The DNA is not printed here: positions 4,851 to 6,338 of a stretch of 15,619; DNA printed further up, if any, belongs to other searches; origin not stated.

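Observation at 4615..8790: Co-directional cluster: flavodoxin-ferredoxin fusion, 64-aa membrane peptide, B12-radical SAM, Trx-CcdA fusion, DUF1573 secreted protein. A candidate uncharacterised redox/modification system.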

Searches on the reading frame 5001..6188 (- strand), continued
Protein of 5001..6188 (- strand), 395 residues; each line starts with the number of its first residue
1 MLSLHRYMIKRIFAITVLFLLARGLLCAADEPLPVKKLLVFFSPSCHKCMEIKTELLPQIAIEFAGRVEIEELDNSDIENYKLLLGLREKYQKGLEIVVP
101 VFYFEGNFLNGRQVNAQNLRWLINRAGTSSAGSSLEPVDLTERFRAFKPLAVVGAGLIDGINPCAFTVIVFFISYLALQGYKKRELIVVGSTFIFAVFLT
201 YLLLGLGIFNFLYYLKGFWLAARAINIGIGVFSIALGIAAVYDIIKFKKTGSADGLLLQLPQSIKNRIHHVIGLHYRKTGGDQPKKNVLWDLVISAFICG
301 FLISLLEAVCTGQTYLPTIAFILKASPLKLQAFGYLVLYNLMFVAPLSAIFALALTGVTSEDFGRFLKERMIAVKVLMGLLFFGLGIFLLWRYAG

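Call 61: search_protein_families(library=ncbifam, alignment_id=A1, max_evalue=1)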
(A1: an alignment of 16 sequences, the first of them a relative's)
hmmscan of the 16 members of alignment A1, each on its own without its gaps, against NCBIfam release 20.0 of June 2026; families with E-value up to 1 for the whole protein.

A. member 1, P0121 (388 aa): 1 family
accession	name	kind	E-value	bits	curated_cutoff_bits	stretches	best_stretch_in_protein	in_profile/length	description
NF040495.1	tranport_ArsG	equivalog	0.0035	16.8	200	1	146-242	11-107/225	aromatic aminobenezylarsenical efflux permease ArsG family transporter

B. families by the number of members that match (of 16 scanned): 10 families
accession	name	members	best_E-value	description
NF040495.1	tranport_ArsG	13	5.8e-07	aromatic aminobenezylarsenical efflux permease ArsG family transporter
TIGR00411.1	redox_disulf_1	10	0.00014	MJ0307 family thioredoxin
NF047697.1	ThioredTrxAClost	7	0.00012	thioredoxin TrxA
TIGR03341.1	YhgI_GntY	2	0.028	Fe-S biogenesis protein NfuA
TIGR02190.1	GlrX-dom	2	0.032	glutaredoxin-family domain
NF045809.1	seleno_TsoX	2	0.085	HSGNPxU motif (seleno)protein TsoX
NF045951.1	MAG0110_fam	1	0.0057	MAG0110 family membrane protein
NF038309.1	HisXaaSer_A3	1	0.056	His-Xaa-Ser repeat protein HxsA3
NF008077.0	PRK10815.1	1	0.3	two-component system sensor histidine kinase PhoQ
NF040963.1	MamI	1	0.3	magnetosome protein MamI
